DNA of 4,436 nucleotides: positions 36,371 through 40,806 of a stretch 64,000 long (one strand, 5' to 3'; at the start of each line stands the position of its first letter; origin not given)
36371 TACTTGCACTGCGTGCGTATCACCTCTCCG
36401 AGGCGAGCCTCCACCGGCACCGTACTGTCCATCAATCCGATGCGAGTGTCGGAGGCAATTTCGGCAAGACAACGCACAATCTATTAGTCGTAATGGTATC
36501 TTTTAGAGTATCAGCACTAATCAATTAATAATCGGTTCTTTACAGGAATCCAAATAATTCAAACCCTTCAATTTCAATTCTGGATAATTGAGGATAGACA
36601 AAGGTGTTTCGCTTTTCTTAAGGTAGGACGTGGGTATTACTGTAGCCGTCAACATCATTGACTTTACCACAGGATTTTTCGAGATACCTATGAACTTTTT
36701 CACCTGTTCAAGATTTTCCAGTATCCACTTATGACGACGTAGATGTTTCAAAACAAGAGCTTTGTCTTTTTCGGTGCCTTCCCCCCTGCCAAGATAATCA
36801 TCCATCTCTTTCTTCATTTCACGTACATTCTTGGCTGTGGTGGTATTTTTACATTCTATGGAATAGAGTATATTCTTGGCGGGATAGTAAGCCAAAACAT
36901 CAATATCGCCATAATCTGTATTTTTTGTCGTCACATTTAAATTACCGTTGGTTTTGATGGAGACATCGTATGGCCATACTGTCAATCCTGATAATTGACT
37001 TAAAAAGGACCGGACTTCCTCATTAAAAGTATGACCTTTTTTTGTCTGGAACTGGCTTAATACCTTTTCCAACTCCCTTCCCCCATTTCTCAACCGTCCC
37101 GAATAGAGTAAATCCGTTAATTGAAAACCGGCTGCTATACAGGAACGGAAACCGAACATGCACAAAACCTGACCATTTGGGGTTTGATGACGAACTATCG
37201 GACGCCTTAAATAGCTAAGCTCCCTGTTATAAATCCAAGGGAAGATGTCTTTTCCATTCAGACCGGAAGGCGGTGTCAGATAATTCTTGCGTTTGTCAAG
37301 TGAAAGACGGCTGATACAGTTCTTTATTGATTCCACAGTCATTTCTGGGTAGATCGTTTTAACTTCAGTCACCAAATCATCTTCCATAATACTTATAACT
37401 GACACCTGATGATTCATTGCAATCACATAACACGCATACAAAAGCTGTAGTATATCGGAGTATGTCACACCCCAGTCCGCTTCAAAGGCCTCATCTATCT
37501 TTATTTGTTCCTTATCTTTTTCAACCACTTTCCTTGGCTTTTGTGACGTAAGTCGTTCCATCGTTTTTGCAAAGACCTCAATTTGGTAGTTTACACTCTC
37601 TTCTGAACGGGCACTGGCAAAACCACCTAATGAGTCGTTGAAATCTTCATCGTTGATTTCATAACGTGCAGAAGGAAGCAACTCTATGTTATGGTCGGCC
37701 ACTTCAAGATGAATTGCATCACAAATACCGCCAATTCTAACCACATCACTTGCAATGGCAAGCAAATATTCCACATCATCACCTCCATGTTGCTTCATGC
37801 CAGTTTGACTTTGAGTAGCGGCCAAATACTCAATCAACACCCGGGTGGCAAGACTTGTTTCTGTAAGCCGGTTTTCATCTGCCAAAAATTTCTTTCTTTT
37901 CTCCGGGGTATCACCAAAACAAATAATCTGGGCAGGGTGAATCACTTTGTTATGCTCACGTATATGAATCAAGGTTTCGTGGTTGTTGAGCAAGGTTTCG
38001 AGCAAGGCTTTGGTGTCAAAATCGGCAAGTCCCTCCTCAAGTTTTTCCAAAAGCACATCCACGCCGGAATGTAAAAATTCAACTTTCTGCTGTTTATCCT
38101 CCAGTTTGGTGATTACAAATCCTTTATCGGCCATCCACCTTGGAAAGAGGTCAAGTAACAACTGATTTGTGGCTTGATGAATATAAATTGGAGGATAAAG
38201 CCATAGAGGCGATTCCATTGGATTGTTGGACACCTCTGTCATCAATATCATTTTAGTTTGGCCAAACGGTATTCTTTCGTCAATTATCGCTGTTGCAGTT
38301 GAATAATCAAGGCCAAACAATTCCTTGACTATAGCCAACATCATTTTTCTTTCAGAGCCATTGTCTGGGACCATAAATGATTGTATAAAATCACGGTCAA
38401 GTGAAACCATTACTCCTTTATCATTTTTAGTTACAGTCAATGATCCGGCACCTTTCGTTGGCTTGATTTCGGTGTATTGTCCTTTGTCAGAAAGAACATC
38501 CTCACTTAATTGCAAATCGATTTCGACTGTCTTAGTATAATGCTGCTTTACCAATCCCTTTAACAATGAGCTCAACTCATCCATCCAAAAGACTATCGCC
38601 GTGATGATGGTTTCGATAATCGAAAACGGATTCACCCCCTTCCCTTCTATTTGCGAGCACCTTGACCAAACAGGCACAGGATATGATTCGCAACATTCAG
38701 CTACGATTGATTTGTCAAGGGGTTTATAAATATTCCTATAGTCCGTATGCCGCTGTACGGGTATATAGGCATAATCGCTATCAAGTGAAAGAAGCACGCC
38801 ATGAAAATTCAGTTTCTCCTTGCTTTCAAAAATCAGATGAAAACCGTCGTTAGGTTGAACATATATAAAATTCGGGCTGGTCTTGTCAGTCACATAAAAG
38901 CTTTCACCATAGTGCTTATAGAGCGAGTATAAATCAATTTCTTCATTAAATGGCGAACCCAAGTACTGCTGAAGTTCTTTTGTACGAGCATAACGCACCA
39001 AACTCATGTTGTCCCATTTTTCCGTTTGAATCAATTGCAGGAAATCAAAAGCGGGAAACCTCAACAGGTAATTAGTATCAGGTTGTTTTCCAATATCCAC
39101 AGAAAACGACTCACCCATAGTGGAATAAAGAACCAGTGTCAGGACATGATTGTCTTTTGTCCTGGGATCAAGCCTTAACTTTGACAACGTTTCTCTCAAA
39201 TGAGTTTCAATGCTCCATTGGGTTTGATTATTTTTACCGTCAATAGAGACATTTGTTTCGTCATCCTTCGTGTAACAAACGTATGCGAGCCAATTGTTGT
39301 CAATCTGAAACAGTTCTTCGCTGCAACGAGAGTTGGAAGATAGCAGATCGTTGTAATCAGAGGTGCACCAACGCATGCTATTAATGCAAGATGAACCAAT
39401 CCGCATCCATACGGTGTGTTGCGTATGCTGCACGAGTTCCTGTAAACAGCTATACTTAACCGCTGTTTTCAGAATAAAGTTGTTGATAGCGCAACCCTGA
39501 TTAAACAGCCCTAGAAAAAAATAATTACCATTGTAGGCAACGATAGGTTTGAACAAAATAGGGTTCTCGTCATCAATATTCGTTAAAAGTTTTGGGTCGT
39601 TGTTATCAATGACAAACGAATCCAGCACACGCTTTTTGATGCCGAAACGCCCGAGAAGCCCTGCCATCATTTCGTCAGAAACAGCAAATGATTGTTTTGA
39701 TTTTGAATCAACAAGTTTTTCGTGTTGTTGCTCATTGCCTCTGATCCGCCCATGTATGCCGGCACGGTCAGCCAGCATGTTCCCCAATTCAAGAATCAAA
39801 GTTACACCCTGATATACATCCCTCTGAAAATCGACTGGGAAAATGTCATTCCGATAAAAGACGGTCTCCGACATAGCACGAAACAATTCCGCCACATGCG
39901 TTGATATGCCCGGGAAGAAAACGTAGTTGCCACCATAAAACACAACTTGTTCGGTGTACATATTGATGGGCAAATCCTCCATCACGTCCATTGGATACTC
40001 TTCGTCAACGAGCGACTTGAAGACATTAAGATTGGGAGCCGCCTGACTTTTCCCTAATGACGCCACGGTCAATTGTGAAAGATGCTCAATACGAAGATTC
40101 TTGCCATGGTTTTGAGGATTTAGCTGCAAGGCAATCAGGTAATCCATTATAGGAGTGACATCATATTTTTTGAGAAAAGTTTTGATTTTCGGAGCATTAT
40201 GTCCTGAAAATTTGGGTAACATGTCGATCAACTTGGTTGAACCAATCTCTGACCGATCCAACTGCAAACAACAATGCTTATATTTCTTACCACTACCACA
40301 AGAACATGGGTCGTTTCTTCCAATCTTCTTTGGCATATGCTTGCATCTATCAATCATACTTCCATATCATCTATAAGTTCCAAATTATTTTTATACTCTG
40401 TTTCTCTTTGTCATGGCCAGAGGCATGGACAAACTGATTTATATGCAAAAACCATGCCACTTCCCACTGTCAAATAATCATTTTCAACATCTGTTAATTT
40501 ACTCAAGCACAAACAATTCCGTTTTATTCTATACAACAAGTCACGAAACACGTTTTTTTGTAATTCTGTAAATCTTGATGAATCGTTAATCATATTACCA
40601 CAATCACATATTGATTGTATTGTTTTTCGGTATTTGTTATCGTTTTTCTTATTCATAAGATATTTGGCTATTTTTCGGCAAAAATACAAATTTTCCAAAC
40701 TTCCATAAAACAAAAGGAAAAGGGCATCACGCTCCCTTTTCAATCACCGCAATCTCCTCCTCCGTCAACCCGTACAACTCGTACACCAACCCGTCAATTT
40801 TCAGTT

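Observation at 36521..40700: Giant SEC-C-motif / PD-(D/E)xK-motif protein (1278 aa) with an upstream CxC-rich mini-ORF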

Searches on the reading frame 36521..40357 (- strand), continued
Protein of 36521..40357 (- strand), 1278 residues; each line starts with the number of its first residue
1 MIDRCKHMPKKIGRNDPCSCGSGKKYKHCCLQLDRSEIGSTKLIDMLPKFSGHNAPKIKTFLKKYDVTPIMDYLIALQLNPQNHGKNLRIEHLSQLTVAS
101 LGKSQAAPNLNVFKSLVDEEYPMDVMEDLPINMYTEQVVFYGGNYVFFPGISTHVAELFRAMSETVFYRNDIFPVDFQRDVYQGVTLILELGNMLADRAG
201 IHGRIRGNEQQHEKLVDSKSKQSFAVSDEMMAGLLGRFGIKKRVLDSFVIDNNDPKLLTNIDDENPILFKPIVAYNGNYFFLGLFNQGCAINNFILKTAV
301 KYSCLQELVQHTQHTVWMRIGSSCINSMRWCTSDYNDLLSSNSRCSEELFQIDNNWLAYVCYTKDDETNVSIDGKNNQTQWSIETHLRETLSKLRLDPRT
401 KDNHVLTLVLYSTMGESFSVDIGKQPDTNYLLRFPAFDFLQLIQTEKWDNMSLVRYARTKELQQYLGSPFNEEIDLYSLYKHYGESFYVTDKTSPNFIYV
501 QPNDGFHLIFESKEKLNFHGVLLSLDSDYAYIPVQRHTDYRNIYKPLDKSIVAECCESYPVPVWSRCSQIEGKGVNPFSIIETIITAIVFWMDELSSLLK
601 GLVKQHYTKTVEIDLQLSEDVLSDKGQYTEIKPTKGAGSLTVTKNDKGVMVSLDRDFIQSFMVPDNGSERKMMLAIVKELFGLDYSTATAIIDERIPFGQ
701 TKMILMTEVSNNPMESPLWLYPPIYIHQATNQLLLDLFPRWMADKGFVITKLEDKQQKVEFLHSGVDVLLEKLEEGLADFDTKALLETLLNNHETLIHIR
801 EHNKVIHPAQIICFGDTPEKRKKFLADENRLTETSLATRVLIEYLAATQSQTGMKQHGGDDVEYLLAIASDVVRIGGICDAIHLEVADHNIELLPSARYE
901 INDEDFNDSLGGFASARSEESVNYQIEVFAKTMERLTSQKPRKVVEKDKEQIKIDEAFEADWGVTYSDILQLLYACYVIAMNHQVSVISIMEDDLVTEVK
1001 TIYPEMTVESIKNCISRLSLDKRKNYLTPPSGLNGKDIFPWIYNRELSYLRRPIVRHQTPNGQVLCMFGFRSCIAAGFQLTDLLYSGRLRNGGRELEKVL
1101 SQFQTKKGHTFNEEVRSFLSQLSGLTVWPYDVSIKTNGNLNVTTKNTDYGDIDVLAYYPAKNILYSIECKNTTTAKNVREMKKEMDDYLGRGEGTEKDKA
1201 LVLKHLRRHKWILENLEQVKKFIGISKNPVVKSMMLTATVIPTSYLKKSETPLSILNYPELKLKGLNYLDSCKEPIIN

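Call 64: find_encoding_contigs(protein=P0041, flank=10000, max_places=3)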
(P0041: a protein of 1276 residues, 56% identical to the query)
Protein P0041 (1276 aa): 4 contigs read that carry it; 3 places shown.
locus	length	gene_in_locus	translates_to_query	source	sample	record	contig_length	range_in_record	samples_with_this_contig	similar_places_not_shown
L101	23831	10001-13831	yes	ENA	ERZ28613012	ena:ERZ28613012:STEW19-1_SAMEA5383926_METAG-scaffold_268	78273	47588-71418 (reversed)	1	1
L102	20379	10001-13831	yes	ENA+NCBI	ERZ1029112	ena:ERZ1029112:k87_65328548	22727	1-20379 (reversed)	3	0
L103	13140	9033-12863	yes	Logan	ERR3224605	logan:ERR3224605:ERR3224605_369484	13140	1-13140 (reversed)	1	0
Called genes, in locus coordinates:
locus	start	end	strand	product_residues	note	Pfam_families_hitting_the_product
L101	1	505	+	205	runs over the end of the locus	PF02525:Flavodoxin_2 (weak), PF03358:FMN_red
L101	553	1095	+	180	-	PF00132:Hexapep, PF14602:Hexapep_2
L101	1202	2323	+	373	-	PF22560:GMT-wHTH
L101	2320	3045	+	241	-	PF07505:DUF5131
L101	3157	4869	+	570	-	PF02384:N6_Mtase, PF07669:Eco57I, PF12950:TaqI_C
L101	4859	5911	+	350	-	PF02086:MethyltransfD12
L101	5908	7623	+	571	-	-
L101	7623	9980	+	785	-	PF09823:DUF2357, PF04411:PDDEXK_7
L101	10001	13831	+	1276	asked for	PF02810:SEC-C, PF28173:Upx-like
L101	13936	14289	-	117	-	PF12833:HTH_18, PF00165:HTH_AraC (weak)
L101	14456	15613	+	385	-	PF01738:DLH (weak), PF12740:PETase (faint), PF05448:AXE1 (weak)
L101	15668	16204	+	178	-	PF02525:Flavodoxin_2, PF03358:FMN_red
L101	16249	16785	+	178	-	PF12724:Flavodoxin_5 (faint), PF02525:Flavodoxin_2 (weak), PF12682:Flavodoxin_4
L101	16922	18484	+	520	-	PF14262:Cthe_2159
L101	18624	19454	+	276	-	PF10677:DUF2490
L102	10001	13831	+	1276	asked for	PF02810:SEC-C, PF28173:Upx-like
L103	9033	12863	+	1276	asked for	PF02810:SEC-C, PF28173:Upx-like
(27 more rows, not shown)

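Call 85: search_protein_families(library=pfam, proteins=[L089:6732-7472:+, L093:134-1768:+, L089:11751-12101:+, L097:14059-15660:+], max_evalue=0.1)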
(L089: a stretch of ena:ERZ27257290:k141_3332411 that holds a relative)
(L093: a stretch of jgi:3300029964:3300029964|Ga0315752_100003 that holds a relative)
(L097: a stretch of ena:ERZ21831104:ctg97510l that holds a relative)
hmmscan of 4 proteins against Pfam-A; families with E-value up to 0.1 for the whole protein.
L089:6732-7472:+ (246 aa): 1 family
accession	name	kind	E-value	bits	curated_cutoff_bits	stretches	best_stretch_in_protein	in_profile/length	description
PF18928.5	DUF5677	-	0.00023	21.7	27.1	1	35-203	2-152/166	Family of unknown function (DUF5677)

L093:134-1768:+ (544 aa): 0 families

L089:11751-12101:+ (116 aa): 1 family
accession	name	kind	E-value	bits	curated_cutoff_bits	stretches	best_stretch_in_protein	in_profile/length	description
PF02582.19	DUF155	-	0.052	14.1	27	1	25-72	58-105/174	RMND1/Sif2-Sif3/Mrx10, DUF155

L097:14059-15660:+ (533 aa): 0 families

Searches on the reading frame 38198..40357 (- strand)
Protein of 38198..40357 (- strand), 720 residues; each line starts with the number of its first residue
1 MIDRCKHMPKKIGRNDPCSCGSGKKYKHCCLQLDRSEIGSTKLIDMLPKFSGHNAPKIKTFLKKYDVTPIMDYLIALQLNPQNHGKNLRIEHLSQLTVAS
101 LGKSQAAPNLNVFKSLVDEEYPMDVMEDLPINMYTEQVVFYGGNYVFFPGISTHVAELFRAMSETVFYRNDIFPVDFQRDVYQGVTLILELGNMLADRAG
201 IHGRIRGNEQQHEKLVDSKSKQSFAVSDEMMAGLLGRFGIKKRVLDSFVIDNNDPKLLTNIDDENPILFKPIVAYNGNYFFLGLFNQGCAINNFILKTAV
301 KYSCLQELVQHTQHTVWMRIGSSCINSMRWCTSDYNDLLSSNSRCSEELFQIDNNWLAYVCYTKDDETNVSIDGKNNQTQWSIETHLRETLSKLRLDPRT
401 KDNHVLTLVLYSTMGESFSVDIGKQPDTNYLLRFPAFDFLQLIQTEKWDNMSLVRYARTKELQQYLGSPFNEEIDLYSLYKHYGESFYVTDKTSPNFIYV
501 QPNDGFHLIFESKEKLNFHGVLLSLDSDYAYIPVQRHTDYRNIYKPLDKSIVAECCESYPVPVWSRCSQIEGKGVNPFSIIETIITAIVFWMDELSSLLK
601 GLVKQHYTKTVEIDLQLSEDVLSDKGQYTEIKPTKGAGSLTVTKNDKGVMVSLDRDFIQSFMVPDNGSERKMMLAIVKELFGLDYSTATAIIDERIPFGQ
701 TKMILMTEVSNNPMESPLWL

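Call 48: predict_structure(alignment_id=A2)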
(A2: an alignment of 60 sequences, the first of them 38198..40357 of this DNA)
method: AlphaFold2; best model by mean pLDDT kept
length: 720 residues; sequences in the alignment: 60
mean_pLDDT: 83.7   pTM: 0.84
mean pLDDT of the five models: 83.7, 82.4, 82.0, 79.5, 72.6
residues with pLDDT >= 90: 395; 70-90: 199; 50-70: 61; < 50: 65
segments of 3 or more residues with pLDDT < 50: 1-47, 706-720
pLDDT, mean of each block of 10 residues (from residue 1): 27 37 39 38 45 88 96 95 87 94 94 95 72 89 89 82 89 95 97 95 85 82 93 96 97 89 87 96 92 96 96 94 90 87 89 93 89 72 90 95 95 75 88 91 87 92 75 86 80 67 79 91 87 89 88 95 94 73 91 95 94 92 63 70 94 89 84 97 96 88 51 40
secondary structure, 60 per line:
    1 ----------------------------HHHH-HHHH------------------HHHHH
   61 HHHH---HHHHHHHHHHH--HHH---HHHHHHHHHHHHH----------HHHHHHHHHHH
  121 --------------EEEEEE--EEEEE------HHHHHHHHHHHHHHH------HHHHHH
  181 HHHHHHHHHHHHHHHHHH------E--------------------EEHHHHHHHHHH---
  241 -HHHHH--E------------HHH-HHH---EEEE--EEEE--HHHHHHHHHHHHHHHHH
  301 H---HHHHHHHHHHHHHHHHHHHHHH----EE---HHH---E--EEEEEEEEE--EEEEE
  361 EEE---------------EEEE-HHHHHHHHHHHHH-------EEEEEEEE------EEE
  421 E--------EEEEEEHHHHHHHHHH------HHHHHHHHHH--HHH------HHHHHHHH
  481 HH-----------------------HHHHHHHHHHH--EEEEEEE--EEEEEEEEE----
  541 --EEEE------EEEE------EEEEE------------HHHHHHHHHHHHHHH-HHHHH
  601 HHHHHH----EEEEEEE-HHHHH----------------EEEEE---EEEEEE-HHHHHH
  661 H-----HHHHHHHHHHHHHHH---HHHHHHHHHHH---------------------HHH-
elements in order (helices of 4 or more, strands of 3 or more residues): H29-32 H34-37 H56-64 H68-78 H87-99 H110-120 E135-140 E143-147 H154-168 H175-198 H228-237 H242-246 E272-275 E278-281 H284-301 H305-326 E345-353 E356-363 E379-382 H384-396 E404-411 E418-421 E430-435 H436-445 H452-461 H473-482 H506-516 E519-525 E528-536 E543-546 E553-556 E563-567 H580-594 H596-606 E611-617 H619-623 E640-644 E648-653 H655-661 H667-681 H685-695

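Call 51: fold_search(model_id=the predicted structure, library=pdb)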
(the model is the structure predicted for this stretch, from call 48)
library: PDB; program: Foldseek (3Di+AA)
matches with E <= 10: 125; with E <= 0.001: 1
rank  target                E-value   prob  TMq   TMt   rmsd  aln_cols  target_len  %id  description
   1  9wuf                  1.2e-24  1.00  0.69  0.43   6.0       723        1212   13  Cryo-EM structure of Upx (released 2026-02-11)
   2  7esy_B                5.6e-02  0.14  0.09  0.08  20.8       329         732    9  Crystal structure of the complex formed by Wolbachia cytoplasmic incompatibility factors CidA and CidBND1-ND2 from wPi (released 2021-11-10)
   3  5trc_A                1.8e-01  0.05  0.07  0.10  17.5       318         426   10  Crystal structure of phosphorylated AC3-AC5 domains of yeast acetyl-CoA carboxylase (released 2016-12-07)
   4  5i6e                  1.9e-01  0.04  0.07  0.07  17.7       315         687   10  Crystal structure of the central domain of yeast acetyl-CoA carboxylase (released 2016-04-20)
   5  5csl_A                2.2e-01  0.06  0.11  0.06  17.4       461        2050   11  Crystal structure of the 500 kD yeast acetyl-CoA carboxylase holoenzyme dimer (released 2015-10-28)
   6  7xyo_A                3.4e-01  0.72  0.10  0.14  11.4       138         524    9  Crystal Structure of a M61 aminopeptidase family member from Myxococcus fulvus (released 2023-06-07)
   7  8j7w_B                5.2e-01  0.06  0.07  0.14  17.2       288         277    9  Cryo-EM structure of hZnT7-Fab complex in zinc state 2, determined in heterogeneous conformations- one subunit in an i (released 2023-09-20)
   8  8xl1_A                5.2e-01  0.02  0.08  0.05  25.0       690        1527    7  Core region of the human acetyl-CoA carboxylase 1 filament in complex with acetyl-CoA (ACC1-inact) (released 2024-10-23)
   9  6eqo_A                8.5e-01  0.35  0.08  0.03  10.8       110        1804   14  Tri-functional propionyl-CoA synthase of Erythrobacter sp. NAP1 with bound NADP+ and phosphomethylphosphonic acid aden (released 2018-10-24)
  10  5kaj_C                9.0e-01  0.06  0.07  0.11  19.0       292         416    7  Crystal structure of a dioxygenase in the Crotonase superfamily in P21, A319C mutant (released 2017-06-21)
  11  1tvi_MODEL_1_A        9.9e-01  0.21  0.10  0.33   8.0       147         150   16  Solution structure of TM1509 from Thermotoga maritima: VT1, a NESGC target protein (released 2005-01-04)
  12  6eqo_B                1.1e+00  0.18  0.09  0.04  16.7       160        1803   14  Tri-functional propionyl-CoA synthase of Erythrobacter sp. NAP1 with bound NADP+ and phosphomethylphosphonic acid aden (released 2018-10-24)
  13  8zsb_A                1.2e+00  0.03  0.07  0.15  21.2       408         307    9  Cryo-EM structure of human ZnT1, in the absence of zinc, determined in outward-facing conformation (released 2024-08-21)
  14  6qnz_B                1.4e+00  0.08  0.15  0.18  23.1       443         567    7  Crystal structure of the site-specific DNA nickase N.BspD6I E418A Mutant (released 2020-03-04)
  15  5liz                  1.7e+00  0.07  0.16  0.18  23.1       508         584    8  The structure of Nt.BspD6I nicking endonuclease with all cysteines mutated by serine residues at 0.19 nm resolution . (released 2017-08-02)
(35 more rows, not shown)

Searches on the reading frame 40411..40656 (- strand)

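Call 3: search_protein_families(library=pfam, proteins=[window:40411-40656:-], max_evalue=1)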
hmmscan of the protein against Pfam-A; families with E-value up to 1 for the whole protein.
window:40411-40656:- (81 aa): 1 family
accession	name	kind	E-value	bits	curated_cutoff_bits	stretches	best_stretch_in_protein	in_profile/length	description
PF19284.4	Arc_MA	-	0.15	12.6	28.5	1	6-48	39-82/108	Arc MA domain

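Call 4: search_protein_families(library=padloc, proteins=[window:40411-40656:-], max_evalue=1)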
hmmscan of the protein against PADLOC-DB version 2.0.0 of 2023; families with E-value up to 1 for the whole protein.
window:40411-40656:- (81 aa): 0 families

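Call 5: search_protein_families(library=ncbifam, proteins=[window:40411-40656:-], max_evalue=1)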
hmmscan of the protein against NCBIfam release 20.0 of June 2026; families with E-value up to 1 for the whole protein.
window:40411-40656:- (81 aa): 0 families
